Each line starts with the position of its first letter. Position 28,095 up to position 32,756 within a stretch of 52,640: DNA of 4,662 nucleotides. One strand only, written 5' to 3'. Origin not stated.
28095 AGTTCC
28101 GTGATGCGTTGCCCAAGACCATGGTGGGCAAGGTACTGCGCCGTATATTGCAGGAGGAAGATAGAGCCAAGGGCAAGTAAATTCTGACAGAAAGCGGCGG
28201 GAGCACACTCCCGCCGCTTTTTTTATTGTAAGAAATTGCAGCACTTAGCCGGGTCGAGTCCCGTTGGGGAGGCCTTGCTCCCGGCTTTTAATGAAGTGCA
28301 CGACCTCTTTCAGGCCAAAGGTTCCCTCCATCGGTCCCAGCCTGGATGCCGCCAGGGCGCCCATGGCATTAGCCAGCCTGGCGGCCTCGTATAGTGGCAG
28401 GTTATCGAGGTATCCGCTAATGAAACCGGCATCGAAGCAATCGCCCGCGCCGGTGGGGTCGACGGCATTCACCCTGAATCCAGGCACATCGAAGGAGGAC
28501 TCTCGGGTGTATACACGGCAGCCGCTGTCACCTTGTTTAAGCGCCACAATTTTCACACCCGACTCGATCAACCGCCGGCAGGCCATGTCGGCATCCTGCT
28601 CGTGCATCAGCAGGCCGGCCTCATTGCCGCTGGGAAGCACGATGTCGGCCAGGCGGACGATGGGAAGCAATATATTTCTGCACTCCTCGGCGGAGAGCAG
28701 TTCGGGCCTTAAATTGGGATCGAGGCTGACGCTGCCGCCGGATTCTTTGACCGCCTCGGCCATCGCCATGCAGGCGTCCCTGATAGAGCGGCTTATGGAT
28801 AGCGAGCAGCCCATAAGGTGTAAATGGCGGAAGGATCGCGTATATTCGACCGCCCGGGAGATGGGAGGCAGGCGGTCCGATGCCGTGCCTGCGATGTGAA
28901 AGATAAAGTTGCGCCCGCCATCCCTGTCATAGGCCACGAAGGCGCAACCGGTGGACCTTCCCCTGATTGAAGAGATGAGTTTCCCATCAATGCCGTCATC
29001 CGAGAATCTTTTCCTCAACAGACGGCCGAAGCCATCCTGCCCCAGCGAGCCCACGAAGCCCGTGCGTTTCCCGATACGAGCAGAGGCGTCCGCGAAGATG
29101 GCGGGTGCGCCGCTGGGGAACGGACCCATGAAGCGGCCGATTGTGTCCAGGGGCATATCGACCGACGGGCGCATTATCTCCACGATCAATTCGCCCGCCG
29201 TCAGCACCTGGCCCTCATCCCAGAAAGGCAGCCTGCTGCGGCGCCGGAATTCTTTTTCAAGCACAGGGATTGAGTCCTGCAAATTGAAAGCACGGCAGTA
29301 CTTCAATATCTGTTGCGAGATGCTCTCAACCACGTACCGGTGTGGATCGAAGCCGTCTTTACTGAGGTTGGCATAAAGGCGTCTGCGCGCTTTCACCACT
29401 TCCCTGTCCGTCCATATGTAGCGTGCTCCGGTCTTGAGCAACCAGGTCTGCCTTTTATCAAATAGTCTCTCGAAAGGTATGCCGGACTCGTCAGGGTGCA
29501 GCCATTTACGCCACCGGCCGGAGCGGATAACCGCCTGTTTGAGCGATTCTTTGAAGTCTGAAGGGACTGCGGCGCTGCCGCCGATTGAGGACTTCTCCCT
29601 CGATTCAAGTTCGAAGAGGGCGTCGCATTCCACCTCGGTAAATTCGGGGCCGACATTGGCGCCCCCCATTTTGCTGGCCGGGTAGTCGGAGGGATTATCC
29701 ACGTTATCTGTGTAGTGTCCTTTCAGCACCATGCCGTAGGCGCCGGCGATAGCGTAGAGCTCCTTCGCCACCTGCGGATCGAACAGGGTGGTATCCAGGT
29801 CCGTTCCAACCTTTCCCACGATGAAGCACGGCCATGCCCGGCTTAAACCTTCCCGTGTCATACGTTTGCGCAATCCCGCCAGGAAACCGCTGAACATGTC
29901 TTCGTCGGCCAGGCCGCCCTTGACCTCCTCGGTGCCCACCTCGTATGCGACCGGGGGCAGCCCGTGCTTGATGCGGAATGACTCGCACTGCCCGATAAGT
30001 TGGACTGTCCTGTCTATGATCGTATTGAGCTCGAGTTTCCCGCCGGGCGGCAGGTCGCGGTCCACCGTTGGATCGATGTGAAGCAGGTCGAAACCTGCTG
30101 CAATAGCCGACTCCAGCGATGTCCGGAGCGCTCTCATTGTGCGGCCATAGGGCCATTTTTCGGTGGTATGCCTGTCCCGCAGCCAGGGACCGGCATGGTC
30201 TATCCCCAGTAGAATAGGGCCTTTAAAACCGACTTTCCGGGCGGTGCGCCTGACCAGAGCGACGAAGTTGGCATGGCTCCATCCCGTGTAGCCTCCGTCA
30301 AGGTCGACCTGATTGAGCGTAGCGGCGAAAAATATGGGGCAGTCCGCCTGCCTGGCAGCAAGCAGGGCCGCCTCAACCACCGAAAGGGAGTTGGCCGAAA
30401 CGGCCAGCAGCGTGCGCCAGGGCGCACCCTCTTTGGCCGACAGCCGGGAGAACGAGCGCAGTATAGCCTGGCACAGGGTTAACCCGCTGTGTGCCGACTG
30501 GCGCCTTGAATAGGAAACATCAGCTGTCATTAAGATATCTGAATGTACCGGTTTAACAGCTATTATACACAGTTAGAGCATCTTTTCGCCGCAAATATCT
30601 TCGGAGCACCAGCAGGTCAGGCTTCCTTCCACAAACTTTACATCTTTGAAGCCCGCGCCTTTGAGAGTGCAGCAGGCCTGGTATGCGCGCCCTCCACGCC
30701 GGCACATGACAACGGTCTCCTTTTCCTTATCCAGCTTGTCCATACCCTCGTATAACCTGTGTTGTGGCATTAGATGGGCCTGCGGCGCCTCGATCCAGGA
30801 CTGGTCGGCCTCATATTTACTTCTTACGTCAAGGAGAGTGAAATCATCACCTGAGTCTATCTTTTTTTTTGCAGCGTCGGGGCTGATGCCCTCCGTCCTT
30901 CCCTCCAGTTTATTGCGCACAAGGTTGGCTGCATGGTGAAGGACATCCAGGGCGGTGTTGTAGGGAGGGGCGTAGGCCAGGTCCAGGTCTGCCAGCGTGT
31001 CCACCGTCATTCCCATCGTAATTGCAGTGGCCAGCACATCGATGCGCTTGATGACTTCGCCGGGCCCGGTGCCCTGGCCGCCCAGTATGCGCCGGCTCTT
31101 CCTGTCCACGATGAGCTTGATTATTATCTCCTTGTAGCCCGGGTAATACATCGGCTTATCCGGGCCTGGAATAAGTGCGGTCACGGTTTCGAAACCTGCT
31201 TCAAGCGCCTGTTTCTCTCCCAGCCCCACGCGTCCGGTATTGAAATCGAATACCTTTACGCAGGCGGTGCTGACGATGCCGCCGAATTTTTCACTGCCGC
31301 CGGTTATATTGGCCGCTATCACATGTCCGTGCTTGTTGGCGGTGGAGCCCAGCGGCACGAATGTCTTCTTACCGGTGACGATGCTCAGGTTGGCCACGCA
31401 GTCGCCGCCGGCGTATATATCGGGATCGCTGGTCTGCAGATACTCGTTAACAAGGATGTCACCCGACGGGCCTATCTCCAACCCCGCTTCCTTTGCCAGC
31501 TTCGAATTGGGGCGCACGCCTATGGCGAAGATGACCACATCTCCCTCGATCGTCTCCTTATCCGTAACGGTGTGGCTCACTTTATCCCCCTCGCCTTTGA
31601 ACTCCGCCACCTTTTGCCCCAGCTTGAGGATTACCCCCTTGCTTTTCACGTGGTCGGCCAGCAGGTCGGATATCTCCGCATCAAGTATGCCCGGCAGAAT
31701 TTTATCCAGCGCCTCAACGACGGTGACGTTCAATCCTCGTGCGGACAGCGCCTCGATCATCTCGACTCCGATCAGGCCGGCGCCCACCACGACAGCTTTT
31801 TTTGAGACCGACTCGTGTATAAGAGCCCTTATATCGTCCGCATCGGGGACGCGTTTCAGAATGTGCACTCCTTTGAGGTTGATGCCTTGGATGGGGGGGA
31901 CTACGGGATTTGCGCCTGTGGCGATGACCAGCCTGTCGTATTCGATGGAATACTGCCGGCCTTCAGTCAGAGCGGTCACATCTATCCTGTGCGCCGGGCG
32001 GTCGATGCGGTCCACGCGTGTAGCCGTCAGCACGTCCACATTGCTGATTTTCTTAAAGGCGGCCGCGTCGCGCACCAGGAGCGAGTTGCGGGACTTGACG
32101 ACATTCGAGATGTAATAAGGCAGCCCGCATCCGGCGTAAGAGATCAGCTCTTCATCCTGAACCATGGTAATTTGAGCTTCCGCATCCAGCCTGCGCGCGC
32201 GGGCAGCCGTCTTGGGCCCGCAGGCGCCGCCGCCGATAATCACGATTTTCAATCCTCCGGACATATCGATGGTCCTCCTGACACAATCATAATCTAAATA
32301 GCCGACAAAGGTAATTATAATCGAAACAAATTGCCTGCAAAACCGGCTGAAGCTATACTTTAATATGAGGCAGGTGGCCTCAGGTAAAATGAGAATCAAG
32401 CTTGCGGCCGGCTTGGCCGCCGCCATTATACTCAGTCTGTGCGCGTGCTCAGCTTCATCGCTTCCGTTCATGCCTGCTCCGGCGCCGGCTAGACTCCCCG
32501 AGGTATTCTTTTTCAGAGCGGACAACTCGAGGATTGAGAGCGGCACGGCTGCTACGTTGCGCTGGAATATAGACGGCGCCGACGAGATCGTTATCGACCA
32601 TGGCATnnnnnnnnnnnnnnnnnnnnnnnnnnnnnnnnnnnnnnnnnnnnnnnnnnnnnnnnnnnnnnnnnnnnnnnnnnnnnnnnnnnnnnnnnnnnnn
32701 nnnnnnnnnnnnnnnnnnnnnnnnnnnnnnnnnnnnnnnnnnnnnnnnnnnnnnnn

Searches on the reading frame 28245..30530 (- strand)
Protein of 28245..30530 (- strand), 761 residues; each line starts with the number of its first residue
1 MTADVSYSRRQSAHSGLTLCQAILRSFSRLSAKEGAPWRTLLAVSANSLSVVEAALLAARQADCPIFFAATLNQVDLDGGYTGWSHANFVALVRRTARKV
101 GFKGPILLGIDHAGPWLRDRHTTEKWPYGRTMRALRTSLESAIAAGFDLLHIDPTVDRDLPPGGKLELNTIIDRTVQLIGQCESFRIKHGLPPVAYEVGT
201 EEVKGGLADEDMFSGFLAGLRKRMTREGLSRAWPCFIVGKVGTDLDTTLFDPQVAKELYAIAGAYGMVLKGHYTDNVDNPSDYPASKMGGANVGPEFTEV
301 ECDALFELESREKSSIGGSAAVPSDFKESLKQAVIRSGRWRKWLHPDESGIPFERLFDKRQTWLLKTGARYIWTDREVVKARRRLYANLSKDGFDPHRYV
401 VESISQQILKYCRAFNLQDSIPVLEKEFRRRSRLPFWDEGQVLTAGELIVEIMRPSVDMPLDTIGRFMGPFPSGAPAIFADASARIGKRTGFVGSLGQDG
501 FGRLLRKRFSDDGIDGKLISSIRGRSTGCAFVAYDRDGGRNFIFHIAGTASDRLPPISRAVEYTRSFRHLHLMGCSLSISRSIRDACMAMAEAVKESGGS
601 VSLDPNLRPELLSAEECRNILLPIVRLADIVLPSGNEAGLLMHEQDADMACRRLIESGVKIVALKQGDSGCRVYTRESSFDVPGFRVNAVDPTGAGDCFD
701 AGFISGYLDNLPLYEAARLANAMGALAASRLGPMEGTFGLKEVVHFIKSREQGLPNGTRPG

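Call 9: search_protein_families(library=pfam, proteins=[window:28245-30530:-], max_evalue=0.0001)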
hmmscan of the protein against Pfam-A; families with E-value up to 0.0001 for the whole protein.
window:28245-30530:- (761 aa): 2 families
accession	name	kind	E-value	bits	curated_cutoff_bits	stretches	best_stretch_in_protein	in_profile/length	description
PF00294.29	PfkB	-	1.8e-42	146.1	25.8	1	472-734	35-296/302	pfkB family carbohydrate kinase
PF08013.17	GatZ_KbaZ-like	-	3.8e-30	105.4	26.7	1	42-393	17-374/420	D-tagatose-1,6-bisphosphate aldolase subunit GatZ/KbaZ-like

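Call 74: search_protein_families(library=ncbifam, proteins=[window:28245-30530:-], max_evalue=0.000001)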
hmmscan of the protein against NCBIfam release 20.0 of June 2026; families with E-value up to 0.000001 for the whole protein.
window:28245-30530:- (761 aa): 19 families
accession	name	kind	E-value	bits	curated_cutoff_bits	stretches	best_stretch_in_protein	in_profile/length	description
NF049991.1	TagKinase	equivalog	1.8e-85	286.6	420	1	439-751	7-319/321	tagatose kinase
TIGR04382.1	myo_inos_iolC_N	equivalog_domain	2e-42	145.5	300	1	442-746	4-308/309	5-dehydro-2-deoxygluconokinase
NF006957.1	PRK09434.1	equivalog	6.7e-38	130.9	450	1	471-734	25-293/302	fructokinase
NF040938.1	KDG_KDGal_kin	equivalog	1.5e-32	112.9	400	1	471-748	28-304/305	bifunctional 2-dehydro-3-deoxygluconokinase/2-dehydro-3-deoxygalactonokinase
TIGR02152.1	D_ribokin_bact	equivalog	7.1e-30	104.4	299.65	1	481-743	43-296/298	ribokinase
NF053626.1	RibKinHalex1628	equivalog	2e-28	99.8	330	1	474-734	39-279/293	ATP-dependent ribose-1-phosphate kinase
NF008353.0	PRK11142.1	equivalog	1.6e-27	96.8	341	1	477-749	43-305/307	ribokinase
NF052444.1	DhDoxglucKinKdgK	equivalog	6.6e-24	84.8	400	1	490-723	46-285/303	2-dehydro-3-deoxygluconokinase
TIGR02810.1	agaZ_gatZ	equivalog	3.2e-23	82.3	568.8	1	43-392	17-373/420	D-tagatose-bisphosphate aldolase, class II, non-catalytic subunit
NF012002.0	PRK15458.1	equivalog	1.9e-22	80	707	1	42-397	20-381/428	tagatose-bisphosphate aldolase subunit KbaZ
NF041332.1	KDG_KDGal_kin_Halo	equivalog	1.4e-16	60.8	440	1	442-729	4-293/320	bifunctional 2-dehydro-3-deoxygluconokinase/2-dehydro-3-deoxygalactonokinase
NF041134.1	R1P_kin_Thcocales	equivalog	1.8e-15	57.1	500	1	659-749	195-284/291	ADP-dependent ribose-1-phosphate kinase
NF047869.1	myo_kin_aldol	exception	5.5e-15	54.7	600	1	442-751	9-335/586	bifunctional 5-dehydro-2-deoxygluconokinase/5-dehydro-2-deoxyphosphogluconate aldolase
NF011626.0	PRK15052.1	equivalog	6e-14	51.6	579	1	45-390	21-370/421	tagatose-bisphosphate aldolase subunit GatZ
TIGR03168.1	1-PFK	subfamily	2.4e-13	49.7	216.4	1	643-732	197-286/305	hexose kinase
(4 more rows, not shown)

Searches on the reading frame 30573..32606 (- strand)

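Call 9: search_protein_families(library=pfam, proteins=[window:30573-32606:-], max_evalue=0.0001)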
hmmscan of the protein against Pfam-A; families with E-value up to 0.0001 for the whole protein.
window:30573-32606:- (677 aa): 9 families
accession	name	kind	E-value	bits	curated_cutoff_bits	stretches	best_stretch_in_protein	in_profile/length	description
PF07992.20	Pyr_redox_2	-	8.4e-69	232.6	26.1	1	120-404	2-277/291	Pyridine nucleotide-disulphide oxidoreductase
PF00070.33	Pyr_redox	-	1.2e-20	74.2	22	1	270-348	1-79/82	Pyridine nucleotide-disulphide oxidoreductase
PF02852.28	Pyr_redox_dim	-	3.5e-17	63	25.3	1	448-552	2-105/110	Pyridine nucleotide-disulphide oxidoreductase, dimerisation domain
PF13738.12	Pyr_redox_3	-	2.2e-11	44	30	1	188-400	94-304/305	Pyridine nucleotide-disulphide oxidoreductase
PF00581.25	Rhodanese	-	1.6e-10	41.7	22.2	1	575-668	1-101/102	Rhodanese-like domain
PF01593.30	Amino_oxidase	-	9.5e-08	32.2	19.8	0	312-368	206-260/443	Flavin containing amine oxidoreductase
PF01266.30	DAO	-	4.8e-07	30.1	27.9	0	271-299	2-30/353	FAD dependent oxidoreductase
PF03486.20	HI0933_like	-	4.6e-05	23.4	50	0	284-367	83-167/244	HI0933-like protein Rossmann domain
PF13454.12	NAD_binding_9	-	8.3e-05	23.1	21.8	0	122-184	1-68/155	FAD-NAD(P)-binding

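Call 74: search_protein_families(library=ncbifam, proteins=[window:30573-32606:-], max_evalue=0.000001)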
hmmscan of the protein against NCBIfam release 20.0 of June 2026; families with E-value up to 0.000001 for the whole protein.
window:30573-32606:- (677 aa): 49 families (the best 25 are shown)
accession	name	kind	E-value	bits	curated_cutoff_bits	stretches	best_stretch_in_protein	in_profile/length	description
TIGR03385.1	CoA_CoA_reduc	equivalog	4.8e-132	440.8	578.8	1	120-557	1-436/439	CoA-disulfide reductase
NF007123.0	PRK09564.1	equivalog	5.8e-125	417.4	458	1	120-562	2-442/444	CoA-disulfide reductase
NF046103.1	NOXase_Strep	equivalog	1.9e-81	274.3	600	1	120-560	1-438/442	H2O-forming NADH oxidase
NF010037.0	PRK13512.1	equivalog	8.7e-79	265.4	394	1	120-556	3-430/438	CoA-disulfide reductase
TIGR02374.1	nitri_red_nirB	equivalog_domain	1.2e-54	186.1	578.35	1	121-459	1-327/794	nitrite reductase large subunit NirB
NF045765.1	PhenlGlyoxDHPadH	equivalog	4.6e-52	177.3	475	1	122-454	6-329/416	NADH-dependent phenylglyoxylate dehydrogenase subunit epsilon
NF003437.0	PRK04965.1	equivalog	4.6e-51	174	392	1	120-404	4-275/378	NADH:flavorubredoxin reductase NorW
NF042949.2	3PPDioc_HcaD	equivalog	4.1e-46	157.5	450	1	120-434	3-305/386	3-phenylpropionate/cinnamic acid dioxygenase ferredoxin--NAD(+) reductase subunit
TIGR02053.1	MerA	equivalog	6.4e-44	150.7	454.45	1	192-559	97-449/465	mercury(II) reductase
NF011565.0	PRK14989.1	subfamily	2.3e-43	148.4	883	1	119-509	4-370/847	nitrite reductase large subunit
TIGR01350.1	lipoamide_DH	equivalog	1.5e-40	139.3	408.8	1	206-540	117-435/461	dihydrolipoyl dehydrogenase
NF041682.1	ant_diox_AndAa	equivalog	3.1e-39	134.8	650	1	121-443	6-318/406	anthranilate 1,2-dioxygenase system ferredoxin--NAD(+) reductase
NF007286.0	PRK09754.1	equivalog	9.6e-36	123.4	447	1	121-433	6-305/400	phenylpropionate dioxygenase ferredoxin reductase subunit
NF004943.0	PRK06292.2-1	equivalog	4.4e-34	118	432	1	198-542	109-438/456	dihydrolipoyl dehydrogenase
NF041853.1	hythiocyan_redase_MerA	equivalog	4.9e-31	108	650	1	188-540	90-422/440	hypothiocyanous acid reductase MerA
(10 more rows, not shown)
